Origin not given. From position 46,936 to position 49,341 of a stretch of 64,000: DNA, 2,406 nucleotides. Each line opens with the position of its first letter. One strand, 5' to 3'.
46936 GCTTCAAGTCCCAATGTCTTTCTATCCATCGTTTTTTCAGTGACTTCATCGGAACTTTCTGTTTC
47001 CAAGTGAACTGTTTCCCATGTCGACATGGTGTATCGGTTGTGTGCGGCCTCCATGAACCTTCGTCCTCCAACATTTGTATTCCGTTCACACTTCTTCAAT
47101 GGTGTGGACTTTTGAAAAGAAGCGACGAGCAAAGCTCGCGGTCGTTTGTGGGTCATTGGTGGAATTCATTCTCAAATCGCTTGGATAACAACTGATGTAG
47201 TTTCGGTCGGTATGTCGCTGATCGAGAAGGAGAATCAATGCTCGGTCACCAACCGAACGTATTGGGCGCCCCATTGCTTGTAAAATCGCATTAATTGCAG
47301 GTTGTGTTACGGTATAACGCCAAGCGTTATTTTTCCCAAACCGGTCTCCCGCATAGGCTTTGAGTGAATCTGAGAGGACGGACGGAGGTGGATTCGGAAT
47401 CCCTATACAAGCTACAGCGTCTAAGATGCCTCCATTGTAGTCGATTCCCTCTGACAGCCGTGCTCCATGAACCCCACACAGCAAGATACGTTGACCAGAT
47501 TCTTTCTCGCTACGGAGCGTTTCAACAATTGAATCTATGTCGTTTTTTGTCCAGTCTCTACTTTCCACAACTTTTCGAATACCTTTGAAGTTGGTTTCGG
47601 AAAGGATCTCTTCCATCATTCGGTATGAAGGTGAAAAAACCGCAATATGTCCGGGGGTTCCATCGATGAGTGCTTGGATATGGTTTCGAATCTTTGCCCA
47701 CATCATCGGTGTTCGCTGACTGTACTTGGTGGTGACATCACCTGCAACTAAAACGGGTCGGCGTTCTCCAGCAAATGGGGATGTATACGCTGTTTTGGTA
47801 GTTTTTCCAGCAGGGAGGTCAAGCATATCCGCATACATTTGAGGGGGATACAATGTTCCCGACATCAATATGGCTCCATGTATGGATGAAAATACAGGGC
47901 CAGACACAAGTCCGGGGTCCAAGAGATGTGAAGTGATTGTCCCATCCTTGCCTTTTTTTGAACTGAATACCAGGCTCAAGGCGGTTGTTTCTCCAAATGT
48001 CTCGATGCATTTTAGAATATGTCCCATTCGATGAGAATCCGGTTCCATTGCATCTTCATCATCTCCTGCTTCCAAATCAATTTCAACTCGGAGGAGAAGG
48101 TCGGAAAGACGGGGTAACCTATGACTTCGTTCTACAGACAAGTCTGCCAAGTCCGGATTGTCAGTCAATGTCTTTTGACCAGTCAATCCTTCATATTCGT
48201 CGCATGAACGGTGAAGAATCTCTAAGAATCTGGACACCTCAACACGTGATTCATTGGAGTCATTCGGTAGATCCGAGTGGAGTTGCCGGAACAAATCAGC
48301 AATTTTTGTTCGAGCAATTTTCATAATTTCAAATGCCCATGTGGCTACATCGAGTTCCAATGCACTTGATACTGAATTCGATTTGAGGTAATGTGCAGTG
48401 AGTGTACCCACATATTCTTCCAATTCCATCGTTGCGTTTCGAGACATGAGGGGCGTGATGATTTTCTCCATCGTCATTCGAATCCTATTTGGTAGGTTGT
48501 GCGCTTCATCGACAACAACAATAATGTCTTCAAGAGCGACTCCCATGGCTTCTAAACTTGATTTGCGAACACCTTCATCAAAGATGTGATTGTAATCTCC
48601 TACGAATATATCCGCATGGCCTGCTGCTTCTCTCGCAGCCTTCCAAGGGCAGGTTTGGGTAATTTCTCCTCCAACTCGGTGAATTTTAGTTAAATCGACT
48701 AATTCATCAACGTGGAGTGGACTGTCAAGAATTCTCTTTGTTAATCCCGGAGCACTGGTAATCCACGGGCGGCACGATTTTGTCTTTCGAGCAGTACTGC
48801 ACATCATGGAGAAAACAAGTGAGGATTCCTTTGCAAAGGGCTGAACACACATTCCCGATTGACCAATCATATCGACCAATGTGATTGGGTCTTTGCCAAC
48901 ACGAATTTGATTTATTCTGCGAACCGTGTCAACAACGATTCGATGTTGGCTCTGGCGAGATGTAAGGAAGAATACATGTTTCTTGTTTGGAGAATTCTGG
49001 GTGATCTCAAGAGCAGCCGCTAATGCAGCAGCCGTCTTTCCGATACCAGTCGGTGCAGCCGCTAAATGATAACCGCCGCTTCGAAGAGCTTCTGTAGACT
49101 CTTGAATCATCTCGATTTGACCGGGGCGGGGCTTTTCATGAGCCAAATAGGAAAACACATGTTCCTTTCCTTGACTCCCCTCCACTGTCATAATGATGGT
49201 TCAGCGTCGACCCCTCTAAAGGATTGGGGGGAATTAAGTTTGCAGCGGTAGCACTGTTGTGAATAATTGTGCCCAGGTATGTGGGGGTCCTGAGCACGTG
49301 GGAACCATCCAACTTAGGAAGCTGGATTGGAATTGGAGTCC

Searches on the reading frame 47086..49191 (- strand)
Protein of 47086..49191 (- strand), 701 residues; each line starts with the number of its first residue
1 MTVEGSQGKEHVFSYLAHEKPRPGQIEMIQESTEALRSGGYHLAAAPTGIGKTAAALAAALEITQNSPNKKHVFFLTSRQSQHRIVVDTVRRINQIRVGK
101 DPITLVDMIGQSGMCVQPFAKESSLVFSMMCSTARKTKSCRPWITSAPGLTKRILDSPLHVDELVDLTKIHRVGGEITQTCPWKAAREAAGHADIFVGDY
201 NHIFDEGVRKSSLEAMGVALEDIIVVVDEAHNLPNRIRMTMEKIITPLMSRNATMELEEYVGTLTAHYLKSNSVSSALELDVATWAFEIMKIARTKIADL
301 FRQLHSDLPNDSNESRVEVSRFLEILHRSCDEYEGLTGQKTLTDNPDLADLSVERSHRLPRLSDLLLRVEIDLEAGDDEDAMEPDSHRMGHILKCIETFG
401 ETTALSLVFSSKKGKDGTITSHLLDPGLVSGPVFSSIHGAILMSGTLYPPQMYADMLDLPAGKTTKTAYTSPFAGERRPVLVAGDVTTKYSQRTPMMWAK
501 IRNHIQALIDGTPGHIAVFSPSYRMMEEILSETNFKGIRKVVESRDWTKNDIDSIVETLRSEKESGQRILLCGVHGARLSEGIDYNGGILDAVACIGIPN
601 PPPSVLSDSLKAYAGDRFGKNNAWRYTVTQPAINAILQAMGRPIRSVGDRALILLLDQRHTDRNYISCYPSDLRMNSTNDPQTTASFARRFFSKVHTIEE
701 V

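Call 32: find_related_loci(query=window:47086-49191:-, collection=metagenome_contigs, flank=10000)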
Query window:47086-49191:- (701 aa) in metagenome_contigs; peptide patterns used: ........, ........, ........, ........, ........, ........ (x = any residue, [..] = any of these).
81 stretches matched a pattern; 36 encode a relative of the query (tblastn E <= 1e-3); 33 distinct loci.
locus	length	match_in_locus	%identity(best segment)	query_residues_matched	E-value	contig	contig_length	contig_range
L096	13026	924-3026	98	1-701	0e+0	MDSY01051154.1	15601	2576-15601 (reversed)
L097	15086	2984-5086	98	1-701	0e+0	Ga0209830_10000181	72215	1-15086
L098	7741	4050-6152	98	1-701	0e+0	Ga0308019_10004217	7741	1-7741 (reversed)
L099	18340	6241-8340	93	1-701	0e+0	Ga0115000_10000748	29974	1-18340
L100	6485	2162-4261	92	1-701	0e+0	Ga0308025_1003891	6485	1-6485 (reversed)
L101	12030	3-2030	95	26-701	0e+0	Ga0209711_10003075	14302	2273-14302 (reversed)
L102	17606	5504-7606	91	1-701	0e+0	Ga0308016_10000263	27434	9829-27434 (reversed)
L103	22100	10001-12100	90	1-701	0e+0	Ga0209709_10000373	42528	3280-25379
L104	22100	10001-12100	90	1-701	0e+0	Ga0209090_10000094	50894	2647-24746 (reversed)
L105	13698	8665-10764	88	1-701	0e+0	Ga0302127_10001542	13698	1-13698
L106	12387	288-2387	88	1-701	0e+0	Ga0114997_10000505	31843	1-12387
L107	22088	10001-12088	90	4-701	0e+0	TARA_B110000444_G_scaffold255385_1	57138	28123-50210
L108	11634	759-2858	89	1-701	0e+0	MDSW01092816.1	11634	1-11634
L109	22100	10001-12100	87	1-701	0e+0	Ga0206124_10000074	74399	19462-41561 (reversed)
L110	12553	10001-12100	86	1-701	0e+0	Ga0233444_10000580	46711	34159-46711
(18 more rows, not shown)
